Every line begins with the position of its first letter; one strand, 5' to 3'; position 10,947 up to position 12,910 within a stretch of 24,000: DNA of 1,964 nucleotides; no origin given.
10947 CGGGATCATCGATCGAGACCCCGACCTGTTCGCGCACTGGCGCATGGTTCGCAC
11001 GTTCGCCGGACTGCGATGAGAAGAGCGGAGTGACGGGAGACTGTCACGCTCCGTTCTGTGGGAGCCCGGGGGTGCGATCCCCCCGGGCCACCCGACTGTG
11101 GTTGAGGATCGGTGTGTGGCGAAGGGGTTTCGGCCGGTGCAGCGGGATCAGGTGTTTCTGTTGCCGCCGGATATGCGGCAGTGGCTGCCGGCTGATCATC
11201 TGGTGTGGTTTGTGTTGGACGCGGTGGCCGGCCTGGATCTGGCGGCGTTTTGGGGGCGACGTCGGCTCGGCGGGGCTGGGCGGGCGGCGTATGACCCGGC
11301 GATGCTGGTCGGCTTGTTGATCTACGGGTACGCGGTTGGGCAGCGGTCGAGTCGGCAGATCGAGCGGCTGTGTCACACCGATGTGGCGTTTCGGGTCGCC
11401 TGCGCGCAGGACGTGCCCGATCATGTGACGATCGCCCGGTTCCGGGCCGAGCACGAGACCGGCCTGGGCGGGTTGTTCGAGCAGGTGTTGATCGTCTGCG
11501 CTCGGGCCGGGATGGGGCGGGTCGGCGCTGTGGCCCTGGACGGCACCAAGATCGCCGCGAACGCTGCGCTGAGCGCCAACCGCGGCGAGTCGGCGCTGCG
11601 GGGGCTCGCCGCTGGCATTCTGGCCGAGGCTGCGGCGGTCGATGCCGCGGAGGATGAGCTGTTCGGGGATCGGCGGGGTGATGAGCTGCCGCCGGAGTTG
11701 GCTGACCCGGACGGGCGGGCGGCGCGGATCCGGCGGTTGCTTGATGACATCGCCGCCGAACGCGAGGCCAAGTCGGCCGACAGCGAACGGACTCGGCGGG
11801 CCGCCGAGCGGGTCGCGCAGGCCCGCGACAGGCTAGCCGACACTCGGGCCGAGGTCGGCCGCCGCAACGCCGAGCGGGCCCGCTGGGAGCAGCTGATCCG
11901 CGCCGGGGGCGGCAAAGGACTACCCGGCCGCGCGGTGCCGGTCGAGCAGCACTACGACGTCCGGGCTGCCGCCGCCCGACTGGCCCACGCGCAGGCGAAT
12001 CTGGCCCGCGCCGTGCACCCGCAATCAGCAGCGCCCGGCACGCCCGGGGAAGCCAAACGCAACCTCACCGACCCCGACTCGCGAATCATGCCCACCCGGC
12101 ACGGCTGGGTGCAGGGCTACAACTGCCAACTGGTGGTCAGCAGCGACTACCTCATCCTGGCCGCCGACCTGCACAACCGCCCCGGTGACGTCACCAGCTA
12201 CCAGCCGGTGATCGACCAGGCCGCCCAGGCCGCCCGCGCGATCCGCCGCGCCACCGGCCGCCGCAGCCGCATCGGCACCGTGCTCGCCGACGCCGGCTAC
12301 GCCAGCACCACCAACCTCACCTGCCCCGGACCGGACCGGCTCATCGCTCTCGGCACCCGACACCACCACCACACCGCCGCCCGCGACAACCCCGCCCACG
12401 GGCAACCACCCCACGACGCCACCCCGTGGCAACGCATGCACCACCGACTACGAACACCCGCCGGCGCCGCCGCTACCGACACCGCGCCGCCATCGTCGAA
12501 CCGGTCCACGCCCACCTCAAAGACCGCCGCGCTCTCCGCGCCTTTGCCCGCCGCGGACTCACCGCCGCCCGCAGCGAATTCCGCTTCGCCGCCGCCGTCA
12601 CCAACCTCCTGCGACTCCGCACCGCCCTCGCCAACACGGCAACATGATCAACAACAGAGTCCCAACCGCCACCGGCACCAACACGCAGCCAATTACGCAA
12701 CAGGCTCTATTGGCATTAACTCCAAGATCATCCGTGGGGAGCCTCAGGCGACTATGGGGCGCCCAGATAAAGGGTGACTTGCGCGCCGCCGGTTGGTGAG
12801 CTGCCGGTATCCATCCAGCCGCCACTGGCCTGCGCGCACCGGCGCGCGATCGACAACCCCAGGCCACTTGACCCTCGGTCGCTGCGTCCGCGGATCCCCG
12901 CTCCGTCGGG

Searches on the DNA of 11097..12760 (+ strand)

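Call 30: search_dna_similar(query=window:11097-12760:+, collection=plasmids, mode=distant, max_rows=10)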
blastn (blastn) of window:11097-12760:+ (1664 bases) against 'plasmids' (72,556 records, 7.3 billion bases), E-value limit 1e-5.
Records with a match: 11; places in all: 21; records where one place covers at least 80% of the query: 0.
Best place of each record, by identity: 80-90% 4; 60-80% 7.
By first word of the organism name: Methylobacterium 5; Rhodococcus 2; Pseudarthrobacter 1; Streptomyces 1; Mesorhizobium 1; Xanthobacter 1.
By predicted mobility (MOB-suite, as given by PLSDB): non-mobilizable 5; conjugative 3; mobilizable 3.
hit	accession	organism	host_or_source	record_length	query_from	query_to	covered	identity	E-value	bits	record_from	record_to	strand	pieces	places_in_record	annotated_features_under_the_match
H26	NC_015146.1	Pseudarthrobacter phenanthrenivorans Sphe3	creosote-polluted soil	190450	8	489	29%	70.1%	3e-47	198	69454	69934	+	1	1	transposase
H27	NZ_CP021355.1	Rhodococcus oxybenzonivorans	river sediment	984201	18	489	28%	70.9%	1e-53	219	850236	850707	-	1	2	transposase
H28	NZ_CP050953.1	Rhodococcus sp. DMU1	cell culture,activated sludge in our lab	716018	21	489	28%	70.3%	2e-49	205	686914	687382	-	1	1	transposase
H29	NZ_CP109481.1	Streptomyces sp. NBC_01450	-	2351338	10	468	28%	67.6%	5e-32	148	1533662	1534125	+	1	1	none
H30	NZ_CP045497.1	Mesorhizobium sp. INR15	pure culture,nutrient broth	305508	368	468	6%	75.2%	1e-8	71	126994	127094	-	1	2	IS1182 family transposase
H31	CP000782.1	Xanthobacter autotrophicus Py2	-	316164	940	1032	6%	75.3%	5e-7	65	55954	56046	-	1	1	transposase IS4 family protein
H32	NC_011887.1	Methylobacterium nodulans ORS 2060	-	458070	962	1032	4%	80.3%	1e-7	66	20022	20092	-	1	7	IS1182-like element ISMno38 family transposase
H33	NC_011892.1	Methylobacterium nodulans ORS 2060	-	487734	962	1032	4%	80.3%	1e-7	66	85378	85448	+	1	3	IS1182-like element ISMno38 family transposase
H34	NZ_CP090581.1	Methylobacterium radiotolerans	Pure isolate,Urban soil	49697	962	1032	4%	78.9%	6e-6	62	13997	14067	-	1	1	IS1182 family transposase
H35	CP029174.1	Methylobacterium sp. DM1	-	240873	962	1027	4%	80.3%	6e-6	62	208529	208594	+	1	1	IS1182 family transposase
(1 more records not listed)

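Call 59: get_annotated_region(hit=H27, flank=200)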
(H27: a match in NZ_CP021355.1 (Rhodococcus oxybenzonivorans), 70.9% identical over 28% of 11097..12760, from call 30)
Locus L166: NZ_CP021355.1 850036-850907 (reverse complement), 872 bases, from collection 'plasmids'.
description: Rhodococcus oxybenzonivorans strain S2-17 plasmid pRB98, complete sequence
organism: Rhodococcus oxybenzonivorans (NCBI taxid 1990687)
taxonomy: Bacteria; Actinomycetota; Actinomycetes; Mycobacteriales; Nocardiaceae; Rhodococcus; Rhodococcus oxybenzonivorans
host: -; source: river sediment; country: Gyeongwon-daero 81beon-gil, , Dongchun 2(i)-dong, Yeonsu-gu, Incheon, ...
typing (MOB-suite, as given by PLSDB): mobilizable; relaxase MOBP
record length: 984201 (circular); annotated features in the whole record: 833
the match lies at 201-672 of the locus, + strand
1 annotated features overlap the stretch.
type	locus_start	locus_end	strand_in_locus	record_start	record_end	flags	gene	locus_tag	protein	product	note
CDS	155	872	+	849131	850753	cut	-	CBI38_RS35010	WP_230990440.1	transposase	-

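Call 60: get_annotated_region(hit=H26, flank=200)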
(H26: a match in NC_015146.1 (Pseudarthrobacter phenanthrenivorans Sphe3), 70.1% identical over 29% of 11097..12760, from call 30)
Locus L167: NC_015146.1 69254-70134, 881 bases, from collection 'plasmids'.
description: Pseudarthrobacter phenanthrenivorans Sphe3 plasmid pASPHE301, complete sequence
organism: Pseudarthrobacter phenanthrenivorans Sphe3 (NCBI taxid 930171)
taxonomy: Bacteria; Actinomycetota; Actinomycetes; Micrococcales; Micrococcaceae; Pseudarthrobacter; Pseudarthrobacter phenanthrenivorans; Pseudarthrobacter phenanthrenivorans Sphe3
host: -; source: creosote-polluted soil; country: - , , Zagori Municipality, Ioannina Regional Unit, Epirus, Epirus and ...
typing (MOB-suite, as given by PLSDB): conjugative; replicon rep_cluster_1547; relaxase MOBP; mating-pair formation MPF_T
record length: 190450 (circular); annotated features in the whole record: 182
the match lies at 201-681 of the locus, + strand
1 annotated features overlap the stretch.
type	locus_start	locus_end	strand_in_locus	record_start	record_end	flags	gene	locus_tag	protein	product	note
CDS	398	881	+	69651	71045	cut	-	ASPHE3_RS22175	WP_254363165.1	transposase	-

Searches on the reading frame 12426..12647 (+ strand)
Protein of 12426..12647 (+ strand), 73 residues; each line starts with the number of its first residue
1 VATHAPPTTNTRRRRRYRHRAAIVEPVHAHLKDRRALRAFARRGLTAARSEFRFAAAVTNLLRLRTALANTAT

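Call 64: search_protein_families(library=pfam, proteins=[window:12426-12647:+], max_evalue=0.00001)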
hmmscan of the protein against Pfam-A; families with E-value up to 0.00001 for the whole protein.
window:12426-12647:+ (73 aa): 1 family
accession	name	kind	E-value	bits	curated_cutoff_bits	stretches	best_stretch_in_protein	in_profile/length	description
PF13751.12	DDE_Tnp_1_6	-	8e-08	33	25.1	1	10-64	70-124/125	Transposase DDE domain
